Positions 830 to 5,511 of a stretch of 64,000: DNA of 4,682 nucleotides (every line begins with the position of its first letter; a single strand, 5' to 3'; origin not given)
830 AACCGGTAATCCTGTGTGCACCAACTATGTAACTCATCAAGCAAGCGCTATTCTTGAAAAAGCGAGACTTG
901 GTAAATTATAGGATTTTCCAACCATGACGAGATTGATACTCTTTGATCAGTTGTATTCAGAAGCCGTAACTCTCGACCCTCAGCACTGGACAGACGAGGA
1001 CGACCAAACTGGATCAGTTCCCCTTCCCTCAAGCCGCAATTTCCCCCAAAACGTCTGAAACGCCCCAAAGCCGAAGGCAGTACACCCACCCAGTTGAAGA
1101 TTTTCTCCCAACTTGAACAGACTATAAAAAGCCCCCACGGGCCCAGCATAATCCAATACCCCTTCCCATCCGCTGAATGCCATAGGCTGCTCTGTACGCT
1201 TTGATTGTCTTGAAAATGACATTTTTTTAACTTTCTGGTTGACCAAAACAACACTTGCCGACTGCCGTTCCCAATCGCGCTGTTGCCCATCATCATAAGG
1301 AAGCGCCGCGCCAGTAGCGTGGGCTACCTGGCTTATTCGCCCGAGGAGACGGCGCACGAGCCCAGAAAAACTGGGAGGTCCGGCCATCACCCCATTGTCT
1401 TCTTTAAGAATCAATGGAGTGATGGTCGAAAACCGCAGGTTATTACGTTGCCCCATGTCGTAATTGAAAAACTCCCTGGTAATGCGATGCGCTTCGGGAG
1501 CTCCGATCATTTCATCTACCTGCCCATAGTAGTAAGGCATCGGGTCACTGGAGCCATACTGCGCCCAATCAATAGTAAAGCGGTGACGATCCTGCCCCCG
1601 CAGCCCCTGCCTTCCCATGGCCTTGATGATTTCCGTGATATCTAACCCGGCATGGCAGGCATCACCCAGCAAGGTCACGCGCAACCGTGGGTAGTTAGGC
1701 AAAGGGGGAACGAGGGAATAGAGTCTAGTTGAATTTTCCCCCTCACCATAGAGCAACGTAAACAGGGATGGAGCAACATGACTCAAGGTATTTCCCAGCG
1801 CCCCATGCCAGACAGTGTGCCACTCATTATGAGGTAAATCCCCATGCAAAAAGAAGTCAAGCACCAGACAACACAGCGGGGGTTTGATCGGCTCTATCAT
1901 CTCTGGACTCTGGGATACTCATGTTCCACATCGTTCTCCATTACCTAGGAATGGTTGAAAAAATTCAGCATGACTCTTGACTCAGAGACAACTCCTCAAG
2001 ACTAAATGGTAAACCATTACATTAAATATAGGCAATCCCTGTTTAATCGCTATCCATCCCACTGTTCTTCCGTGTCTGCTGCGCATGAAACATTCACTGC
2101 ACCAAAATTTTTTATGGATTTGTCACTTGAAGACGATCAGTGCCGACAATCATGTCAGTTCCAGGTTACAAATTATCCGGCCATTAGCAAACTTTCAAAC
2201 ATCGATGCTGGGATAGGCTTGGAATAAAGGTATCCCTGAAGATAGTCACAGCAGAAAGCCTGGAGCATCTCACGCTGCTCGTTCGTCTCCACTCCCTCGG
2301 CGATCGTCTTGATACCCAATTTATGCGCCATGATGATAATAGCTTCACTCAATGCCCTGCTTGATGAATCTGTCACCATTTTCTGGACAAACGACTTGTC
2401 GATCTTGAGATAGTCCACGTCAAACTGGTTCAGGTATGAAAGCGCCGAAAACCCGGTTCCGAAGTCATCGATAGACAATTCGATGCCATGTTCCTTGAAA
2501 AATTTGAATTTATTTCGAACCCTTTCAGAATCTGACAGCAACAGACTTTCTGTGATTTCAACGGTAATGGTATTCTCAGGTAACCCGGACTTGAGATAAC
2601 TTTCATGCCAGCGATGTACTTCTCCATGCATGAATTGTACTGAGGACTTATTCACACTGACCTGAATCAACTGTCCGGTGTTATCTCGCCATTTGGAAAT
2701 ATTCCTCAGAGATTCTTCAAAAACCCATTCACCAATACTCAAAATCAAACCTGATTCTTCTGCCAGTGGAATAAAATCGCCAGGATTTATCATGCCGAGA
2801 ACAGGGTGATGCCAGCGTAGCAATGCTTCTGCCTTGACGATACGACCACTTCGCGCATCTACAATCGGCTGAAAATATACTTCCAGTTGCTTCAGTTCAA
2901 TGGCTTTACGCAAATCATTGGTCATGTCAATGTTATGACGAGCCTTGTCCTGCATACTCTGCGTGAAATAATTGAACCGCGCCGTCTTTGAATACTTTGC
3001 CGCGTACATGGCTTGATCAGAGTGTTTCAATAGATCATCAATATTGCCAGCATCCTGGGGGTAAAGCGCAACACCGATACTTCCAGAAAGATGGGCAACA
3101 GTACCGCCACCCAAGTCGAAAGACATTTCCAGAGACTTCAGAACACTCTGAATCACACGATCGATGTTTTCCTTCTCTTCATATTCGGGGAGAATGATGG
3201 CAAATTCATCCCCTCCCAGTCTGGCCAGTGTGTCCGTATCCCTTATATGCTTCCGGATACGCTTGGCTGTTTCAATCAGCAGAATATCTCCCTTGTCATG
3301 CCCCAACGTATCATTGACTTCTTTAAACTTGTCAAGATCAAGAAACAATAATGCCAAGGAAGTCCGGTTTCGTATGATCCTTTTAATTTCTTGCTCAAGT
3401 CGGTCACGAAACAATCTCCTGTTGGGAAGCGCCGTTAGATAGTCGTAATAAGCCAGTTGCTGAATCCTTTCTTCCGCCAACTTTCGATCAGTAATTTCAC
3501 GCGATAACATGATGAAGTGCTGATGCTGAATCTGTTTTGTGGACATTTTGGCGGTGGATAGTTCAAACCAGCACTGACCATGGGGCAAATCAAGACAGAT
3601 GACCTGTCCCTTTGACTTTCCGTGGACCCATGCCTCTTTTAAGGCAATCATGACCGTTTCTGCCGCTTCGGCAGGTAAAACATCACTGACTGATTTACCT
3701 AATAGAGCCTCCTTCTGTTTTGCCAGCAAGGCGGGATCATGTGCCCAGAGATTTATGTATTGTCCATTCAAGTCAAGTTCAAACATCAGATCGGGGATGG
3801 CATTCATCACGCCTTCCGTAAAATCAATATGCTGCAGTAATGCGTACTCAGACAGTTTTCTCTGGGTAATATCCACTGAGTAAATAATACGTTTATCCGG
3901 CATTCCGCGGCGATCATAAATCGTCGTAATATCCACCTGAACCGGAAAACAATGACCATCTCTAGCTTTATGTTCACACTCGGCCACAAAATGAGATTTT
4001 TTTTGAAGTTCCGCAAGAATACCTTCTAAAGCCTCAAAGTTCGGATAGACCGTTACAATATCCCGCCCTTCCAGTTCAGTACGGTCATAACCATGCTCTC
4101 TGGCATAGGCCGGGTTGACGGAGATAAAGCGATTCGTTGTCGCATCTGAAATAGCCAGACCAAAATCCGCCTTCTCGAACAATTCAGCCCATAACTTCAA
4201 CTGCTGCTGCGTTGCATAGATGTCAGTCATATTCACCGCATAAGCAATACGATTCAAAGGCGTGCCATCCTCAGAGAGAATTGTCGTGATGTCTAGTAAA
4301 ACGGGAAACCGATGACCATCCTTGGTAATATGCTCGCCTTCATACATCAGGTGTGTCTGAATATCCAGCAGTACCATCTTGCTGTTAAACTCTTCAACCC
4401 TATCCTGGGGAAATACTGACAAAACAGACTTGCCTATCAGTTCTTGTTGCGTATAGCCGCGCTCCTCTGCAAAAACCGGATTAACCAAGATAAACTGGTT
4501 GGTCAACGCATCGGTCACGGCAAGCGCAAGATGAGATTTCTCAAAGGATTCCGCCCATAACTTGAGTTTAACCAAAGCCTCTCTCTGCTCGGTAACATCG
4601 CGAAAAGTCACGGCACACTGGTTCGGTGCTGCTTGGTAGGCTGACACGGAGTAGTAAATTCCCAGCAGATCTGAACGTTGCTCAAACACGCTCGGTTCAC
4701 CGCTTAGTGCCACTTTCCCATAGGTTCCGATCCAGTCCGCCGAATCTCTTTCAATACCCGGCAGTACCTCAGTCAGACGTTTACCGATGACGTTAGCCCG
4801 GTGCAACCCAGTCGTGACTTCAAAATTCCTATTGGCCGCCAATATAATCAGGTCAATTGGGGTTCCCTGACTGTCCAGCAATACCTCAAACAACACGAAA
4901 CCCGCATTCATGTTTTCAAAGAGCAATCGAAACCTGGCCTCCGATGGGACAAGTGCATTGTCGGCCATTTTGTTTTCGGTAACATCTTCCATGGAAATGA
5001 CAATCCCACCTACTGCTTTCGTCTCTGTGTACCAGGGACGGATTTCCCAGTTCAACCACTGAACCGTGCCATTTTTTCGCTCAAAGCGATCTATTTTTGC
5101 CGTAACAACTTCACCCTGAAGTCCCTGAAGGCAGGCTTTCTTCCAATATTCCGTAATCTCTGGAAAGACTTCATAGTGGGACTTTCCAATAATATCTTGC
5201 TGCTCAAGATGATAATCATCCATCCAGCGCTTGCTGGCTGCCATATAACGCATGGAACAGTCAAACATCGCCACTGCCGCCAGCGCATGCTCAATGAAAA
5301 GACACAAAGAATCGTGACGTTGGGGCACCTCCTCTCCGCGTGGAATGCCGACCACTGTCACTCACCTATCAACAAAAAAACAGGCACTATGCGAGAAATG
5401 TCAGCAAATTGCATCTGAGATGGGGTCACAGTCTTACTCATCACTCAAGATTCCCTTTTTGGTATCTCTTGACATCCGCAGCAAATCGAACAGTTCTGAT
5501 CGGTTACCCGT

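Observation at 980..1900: Stand-alone Cas6 with no cas partners or CRISPR array in the window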

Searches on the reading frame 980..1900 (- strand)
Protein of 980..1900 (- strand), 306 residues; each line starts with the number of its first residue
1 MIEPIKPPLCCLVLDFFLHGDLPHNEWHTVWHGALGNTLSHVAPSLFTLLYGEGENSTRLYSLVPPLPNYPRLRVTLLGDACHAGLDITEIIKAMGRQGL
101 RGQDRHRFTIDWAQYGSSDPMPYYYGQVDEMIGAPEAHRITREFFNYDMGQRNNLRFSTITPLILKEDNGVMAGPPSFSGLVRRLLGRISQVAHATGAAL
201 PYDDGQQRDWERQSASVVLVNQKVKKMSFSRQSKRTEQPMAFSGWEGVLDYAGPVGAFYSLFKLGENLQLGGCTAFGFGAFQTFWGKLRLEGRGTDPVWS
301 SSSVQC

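Call 3: search_protein_families(library=pfam, proteins=[window:980-1900:-], max_evalue=10)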
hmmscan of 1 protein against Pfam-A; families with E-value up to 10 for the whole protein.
window:980-1900:- (306 aa): 2 families
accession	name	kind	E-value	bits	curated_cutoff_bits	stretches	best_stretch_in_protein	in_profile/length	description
PF10040.14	CRISPR_Cas6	-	1.1e-08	36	25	1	159-280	3-88/89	CRISPR-associated endoribonuclease Cas6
PF11926.13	DUF3444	-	0.071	13.1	26.1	1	112-135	30-53/211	Domain of unknown function (DUF3444)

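Call 4: search_protein_families(library=ncbifam, proteins=[window:980-1900:-], max_evalue=10)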
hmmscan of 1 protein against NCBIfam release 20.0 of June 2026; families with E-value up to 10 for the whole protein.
window:980-1900:- (306 aa): 1 family
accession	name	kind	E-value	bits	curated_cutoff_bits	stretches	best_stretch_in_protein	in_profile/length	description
TIGR01877.1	cas_cas6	equivalog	0.00062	20.3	58.65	1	153-281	81-199/200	CRISPR-associated endoribonuclease Cas6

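Call 5: search_protein_families(library=padloc, proteins=[window:980-1900:-], max_evalue=10)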
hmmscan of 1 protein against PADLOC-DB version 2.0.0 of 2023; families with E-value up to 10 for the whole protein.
window:980-1900:- (306 aa): 4 families
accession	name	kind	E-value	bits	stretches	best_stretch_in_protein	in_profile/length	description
PDLC01477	Cas6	-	4e-28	96.8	1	73-282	98-293/296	"CAS-I,CAS-II,CAS-III,CAS-IV,CAS-V,CAS-VI; crRNAmaturation"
PDLC01496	Cas6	-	1.6e-19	68.4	1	72-282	83-277/281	"CAS-I,CAS-II,CAS-III,CAS-IV,CAS-V,CAS-VI; crRNAmaturation"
PDLC01650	Cas6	-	2.6e-10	39.2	1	159-279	3-102/102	"CAS-I,CAS-II,CAS-III,CAS-IV,CAS-V,CAS-VI; crRNAmaturation"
PDLC00956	Cas6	-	0.00016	20.3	1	153-281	81-199/200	CRISPR-associated endoribonuclease Cas6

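Call 37: find_homologous_proteins(query=window:980-1900:-, max_evalue=1e-10)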
Query window:980-1900:- (306 aa): 7 proteins with E <= 1e-10 among 2145 candidates.
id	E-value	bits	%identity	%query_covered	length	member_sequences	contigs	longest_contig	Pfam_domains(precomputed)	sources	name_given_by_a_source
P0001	3.5e-212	722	100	100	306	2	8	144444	PF10040.15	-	-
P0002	6.3e-130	451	69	94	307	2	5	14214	PF10040.15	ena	-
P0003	1.3e-126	440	66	94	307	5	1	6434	PF10040.15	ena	-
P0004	2.2e-122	426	65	94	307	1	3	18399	PF10040.15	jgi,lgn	jgi:hypothetical protein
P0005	6.0e-110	386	62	93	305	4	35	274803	PF27225.1,PF10040.15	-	-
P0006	6.2e-109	382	62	92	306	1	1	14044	PF10040.15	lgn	-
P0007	5.5e-45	172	37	92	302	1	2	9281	PF10040.15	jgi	jgi:CRISPR-associated endoribonuclease Cas6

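Call 38: find_encoding_contigs(protein=P0001, flank=10000, max_places=8)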
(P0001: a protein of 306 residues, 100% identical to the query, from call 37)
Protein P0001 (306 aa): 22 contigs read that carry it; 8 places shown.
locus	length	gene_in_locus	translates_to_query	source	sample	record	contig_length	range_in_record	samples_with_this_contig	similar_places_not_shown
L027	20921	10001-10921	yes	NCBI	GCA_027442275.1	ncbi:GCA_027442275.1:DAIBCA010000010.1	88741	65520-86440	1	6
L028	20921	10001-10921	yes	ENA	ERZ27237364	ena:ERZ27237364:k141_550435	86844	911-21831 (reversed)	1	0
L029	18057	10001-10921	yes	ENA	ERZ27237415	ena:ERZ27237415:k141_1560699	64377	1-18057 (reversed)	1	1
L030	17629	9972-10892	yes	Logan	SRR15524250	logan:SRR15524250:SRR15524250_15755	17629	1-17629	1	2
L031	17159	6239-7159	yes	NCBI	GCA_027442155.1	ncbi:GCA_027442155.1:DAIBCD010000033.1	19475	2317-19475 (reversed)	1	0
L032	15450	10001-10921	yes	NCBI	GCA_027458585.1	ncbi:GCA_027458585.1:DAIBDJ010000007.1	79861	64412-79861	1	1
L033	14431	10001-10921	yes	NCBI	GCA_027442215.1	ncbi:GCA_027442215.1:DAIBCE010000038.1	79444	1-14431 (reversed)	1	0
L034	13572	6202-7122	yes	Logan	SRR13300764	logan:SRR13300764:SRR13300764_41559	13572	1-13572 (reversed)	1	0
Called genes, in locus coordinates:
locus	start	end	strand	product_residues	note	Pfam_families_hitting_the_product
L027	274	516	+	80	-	PF17209:Hfq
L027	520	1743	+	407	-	PF13167:GTP-bdg_N, PF16360:GTP-bdg_M, PF01926:MMR_HSR1, PF02421:FeoB_N (weak)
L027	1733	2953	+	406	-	PF01145:Band_7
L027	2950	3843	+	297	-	PF01145:Band_7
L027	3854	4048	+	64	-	PF09838:DUF2065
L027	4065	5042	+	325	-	PF13393:tRNA-synt_His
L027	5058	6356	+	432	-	PF00709:Adenylsucc_synt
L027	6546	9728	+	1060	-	PF08448:PAS_4, PF13188:PAS_8 (faint), PF00989:PAS (faint), PF08447:PAS_3 (faint), PF13426:PAS_9, PF08448:PAS_4, PF00990:GGDEF, PF00563:EAL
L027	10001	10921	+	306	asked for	PF10040:CRISPR_Cas6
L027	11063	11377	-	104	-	PF02583:Trns_repr_metal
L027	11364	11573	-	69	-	PF00403:HMA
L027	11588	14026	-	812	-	PF00403:HMA, PF00122:E1-E2_ATPase, PF00702:Hydrolase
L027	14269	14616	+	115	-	PF11225:DUF3024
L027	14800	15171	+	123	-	PF11969:DcpS_C, PF01230:HIT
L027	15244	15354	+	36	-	-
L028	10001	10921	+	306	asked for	PF10040:CRISPR_Cas6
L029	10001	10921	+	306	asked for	PF10040:CRISPR_Cas6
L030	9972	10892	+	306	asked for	PF10040:CRISPR_Cas6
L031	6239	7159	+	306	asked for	PF10040:CRISPR_Cas6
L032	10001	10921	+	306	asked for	PF10040:CRISPR_Cas6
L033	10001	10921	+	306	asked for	PF10040:CRISPR_Cas6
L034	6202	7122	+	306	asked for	PF10040:CRISPR_Cas6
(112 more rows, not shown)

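Call 41: find_encoding_contigs(protein=P0002, flank=10000, max_places=2)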
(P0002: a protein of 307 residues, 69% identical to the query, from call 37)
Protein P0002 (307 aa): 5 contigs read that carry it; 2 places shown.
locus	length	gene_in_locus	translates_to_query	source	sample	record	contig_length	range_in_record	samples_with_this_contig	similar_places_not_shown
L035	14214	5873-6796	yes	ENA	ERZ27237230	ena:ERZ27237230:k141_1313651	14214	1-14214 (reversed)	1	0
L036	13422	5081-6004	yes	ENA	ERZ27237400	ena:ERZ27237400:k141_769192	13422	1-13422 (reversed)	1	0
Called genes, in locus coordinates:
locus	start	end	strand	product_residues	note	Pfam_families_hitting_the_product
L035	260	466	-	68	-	-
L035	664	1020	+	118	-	-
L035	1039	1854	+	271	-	PF01145:Band_7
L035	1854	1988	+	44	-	-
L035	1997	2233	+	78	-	-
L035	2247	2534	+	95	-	PF09002:Card1_endonuc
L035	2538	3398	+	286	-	-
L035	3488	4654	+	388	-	-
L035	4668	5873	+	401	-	PF09623:Cas_NE0113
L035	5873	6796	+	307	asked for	PF10040:CRISPR_Cas6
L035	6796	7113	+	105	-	PF08960:STIV_B116-like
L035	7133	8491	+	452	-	PF03787:RAMPs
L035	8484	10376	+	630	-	PF12469:Cmr2_N, PF22335:Cas10-Cmr2_palm2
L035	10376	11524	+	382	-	PF09700:Cas_Cmr3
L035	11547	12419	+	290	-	PF03787:RAMPs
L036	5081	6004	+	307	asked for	PF10040:CRISPR_Cas6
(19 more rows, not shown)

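Call 42: find_encoding_contigs(protein=P0004, flank=10000, max_places=2)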
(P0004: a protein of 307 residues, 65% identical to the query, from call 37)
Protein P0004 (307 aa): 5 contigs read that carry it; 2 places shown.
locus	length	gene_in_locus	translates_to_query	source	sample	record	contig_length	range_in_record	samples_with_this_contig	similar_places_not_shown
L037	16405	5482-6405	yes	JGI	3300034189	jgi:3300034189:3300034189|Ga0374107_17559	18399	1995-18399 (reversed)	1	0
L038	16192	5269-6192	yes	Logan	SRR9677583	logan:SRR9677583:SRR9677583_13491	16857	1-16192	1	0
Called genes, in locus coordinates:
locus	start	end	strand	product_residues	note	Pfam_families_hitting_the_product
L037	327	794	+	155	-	-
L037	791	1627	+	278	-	PF01145:Band_7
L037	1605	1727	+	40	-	-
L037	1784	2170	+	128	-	PF23400:CARF_Card1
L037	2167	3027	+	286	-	PF19810:HFX_2341_N (faint)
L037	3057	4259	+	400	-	-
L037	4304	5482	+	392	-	PF09623:Cas_NE0113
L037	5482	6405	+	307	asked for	PF10040:CRISPR_Cas6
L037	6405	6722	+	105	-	PF08960:STIV_B116-like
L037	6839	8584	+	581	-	PF22335:Cas10-Cmr2_palm2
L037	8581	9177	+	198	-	PF03787:RAMPs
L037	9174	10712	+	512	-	-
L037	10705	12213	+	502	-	PF03787:RAMPs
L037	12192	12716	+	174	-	-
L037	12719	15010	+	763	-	PF03787:RAMPs (faint)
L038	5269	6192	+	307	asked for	PF10040:CRISPR_Cas6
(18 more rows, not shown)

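Call 43: find_encoding_contigs(protein=P0006, flank=10000, max_places=2)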
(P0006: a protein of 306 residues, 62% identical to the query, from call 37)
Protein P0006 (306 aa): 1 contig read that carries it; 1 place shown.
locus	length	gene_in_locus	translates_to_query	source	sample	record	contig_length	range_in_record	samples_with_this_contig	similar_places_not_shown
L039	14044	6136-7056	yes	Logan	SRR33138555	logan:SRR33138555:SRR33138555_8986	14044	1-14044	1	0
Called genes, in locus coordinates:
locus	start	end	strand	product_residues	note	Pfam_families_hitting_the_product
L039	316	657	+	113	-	-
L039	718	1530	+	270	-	PF01145:Band_7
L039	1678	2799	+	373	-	PF23400:CARF_Card1, PF09002:Card1_endonuc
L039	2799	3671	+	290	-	PF23400:CARF_Card1 (weak)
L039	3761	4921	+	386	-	-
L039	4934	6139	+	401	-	PF09623:Cas_NE0113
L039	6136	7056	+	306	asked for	PF10040:CRISPR_Cas6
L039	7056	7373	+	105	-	PF08960:STIV_B116-like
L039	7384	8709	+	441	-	PF03787:RAMPs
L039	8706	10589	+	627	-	PF12469:Cmr2_N, PF22335:Cas10-Cmr2_palm2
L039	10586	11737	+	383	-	PF09700:Cas_Cmr3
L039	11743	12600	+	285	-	PF03787:RAMPs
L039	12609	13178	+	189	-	PF09701:Cas_Cmr5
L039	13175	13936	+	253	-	PF03787:RAMPs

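Call 44: find_encoding_contigs(protein=P0007, flank=10000, max_places=2)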
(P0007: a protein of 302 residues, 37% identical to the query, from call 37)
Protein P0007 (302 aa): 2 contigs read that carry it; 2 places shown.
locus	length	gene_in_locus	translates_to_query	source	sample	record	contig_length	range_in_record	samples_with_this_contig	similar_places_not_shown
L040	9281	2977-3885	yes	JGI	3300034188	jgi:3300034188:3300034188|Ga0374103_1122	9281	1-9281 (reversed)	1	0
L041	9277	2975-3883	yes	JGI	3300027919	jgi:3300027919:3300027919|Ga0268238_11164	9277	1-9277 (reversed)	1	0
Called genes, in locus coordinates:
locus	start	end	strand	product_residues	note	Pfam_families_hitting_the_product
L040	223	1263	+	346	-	PF09623:Cas_NE0113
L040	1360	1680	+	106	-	PF08960:STIV_B116-like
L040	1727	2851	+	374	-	PF19810:HFX_2341_N (weak), PF23400:CARF_Card1, PF09002:Card1_endonuc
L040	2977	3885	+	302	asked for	PF10040:CRISPR_Cas6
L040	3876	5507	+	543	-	-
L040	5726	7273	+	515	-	PF22335:Cas10-Cmr2_palm2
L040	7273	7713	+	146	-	-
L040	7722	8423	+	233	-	PF09700:Cas_Cmr3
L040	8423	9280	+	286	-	?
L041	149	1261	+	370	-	PF09623:Cas_NE0113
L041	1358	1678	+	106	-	PF08960:STIV_B116-like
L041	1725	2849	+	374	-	PF19810:HFX_2341_N (weak), PF23400:CARF_Card1, PF09002:Card1_endonuc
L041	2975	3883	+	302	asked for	PF10040:CRISPR_Cas6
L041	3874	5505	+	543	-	-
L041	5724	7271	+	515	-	PF22335:Cas10-Cmr2_palm2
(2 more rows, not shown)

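Call 75: find_encoding_contigs(protein=P0005, flank=3000, max_places=10)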
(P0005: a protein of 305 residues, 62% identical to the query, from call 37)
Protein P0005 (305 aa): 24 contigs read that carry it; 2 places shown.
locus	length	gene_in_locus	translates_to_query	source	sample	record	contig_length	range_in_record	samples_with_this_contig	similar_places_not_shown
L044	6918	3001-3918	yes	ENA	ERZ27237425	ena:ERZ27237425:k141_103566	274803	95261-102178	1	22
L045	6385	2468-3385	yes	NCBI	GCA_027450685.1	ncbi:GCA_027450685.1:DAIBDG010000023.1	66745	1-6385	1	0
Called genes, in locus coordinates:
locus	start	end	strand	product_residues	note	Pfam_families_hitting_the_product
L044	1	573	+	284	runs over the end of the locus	-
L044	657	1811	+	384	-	-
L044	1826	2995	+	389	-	PF09623:Cas_NE0113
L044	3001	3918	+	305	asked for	PF27225:AF_1859_N (faint), PF10040:CRISPR_Cas6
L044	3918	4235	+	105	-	PF08960:STIV_B116-like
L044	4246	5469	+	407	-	PF03787:RAMPs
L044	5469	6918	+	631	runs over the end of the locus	PF12469:Cmr2_N, PF22335:Cas10-Cmr2_palm2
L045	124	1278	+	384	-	-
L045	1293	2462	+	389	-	PF09623:Cas_NE0113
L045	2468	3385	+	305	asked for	PF27225:AF_1859_N (faint), PF10040:CRISPR_Cas6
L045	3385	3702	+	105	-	PF08960:STIV_B116-like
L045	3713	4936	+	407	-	PF03787:RAMPs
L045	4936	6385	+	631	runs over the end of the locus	PF12469:Cmr2_N, PF22335:Cas10-Cmr2_palm2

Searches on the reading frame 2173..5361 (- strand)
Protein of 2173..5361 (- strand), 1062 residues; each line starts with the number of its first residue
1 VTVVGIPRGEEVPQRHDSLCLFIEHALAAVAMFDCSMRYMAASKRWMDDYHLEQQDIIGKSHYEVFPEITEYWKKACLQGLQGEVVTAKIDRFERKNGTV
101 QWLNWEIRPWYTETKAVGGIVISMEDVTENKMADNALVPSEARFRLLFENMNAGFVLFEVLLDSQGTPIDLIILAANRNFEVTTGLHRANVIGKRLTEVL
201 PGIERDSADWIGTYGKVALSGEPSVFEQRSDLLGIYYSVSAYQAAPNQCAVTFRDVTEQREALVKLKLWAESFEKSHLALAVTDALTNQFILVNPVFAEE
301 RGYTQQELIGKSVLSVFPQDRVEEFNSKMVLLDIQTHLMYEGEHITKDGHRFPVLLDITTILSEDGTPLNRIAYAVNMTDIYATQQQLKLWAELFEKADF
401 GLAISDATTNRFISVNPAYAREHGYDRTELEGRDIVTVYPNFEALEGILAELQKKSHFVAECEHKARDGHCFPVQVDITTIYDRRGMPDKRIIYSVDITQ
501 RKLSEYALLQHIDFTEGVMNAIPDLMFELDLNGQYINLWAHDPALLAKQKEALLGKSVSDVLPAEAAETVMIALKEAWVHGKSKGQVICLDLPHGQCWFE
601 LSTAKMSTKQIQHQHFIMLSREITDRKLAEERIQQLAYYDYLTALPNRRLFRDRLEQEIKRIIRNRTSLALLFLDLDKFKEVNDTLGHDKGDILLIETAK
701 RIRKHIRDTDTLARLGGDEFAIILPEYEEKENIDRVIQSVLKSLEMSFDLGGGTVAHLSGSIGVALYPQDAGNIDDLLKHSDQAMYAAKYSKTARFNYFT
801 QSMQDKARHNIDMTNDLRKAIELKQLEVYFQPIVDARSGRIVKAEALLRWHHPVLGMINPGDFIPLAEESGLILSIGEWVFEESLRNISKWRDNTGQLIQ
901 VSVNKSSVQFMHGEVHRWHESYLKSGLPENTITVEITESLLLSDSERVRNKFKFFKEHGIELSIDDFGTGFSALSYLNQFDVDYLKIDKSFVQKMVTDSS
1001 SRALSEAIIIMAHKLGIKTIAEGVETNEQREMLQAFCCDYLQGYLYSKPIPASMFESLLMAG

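Call 21: search_protein_families(library=pfam, proteins=[window:2173-5361:-], max_evalue=0.001)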
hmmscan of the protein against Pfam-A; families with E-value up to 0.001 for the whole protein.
window:2173-5361:- (1062 aa): 7 families
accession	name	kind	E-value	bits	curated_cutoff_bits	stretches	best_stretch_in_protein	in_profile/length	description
PF00563.25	EAL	-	3.6e-76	256.1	31.3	1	815-1049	2-236/236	EAL domain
PF00990.26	GGDEF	-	1.8e-48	164.8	23.8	1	637-792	1-158/161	Diguanylate cyclase, GGDEF domain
PF08448.16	PAS_4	-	8.5e-40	135.9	23.1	3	25-130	3-108/110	PAS fold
PF13426.13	PAS_9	-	1.4e-31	109.2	27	2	403-500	5-103/103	PAS domain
PF00989.32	PAS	-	6.9e-18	65.1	22.6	0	279-367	13-102/113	PAS fold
PF13188.13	PAS_8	-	1.7e-14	53.6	21.8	1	391-445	3-53/65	PAS domain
PF08447.18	PAS_3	-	2.1e-09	38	25.6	0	291-372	2-86/89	PAS fold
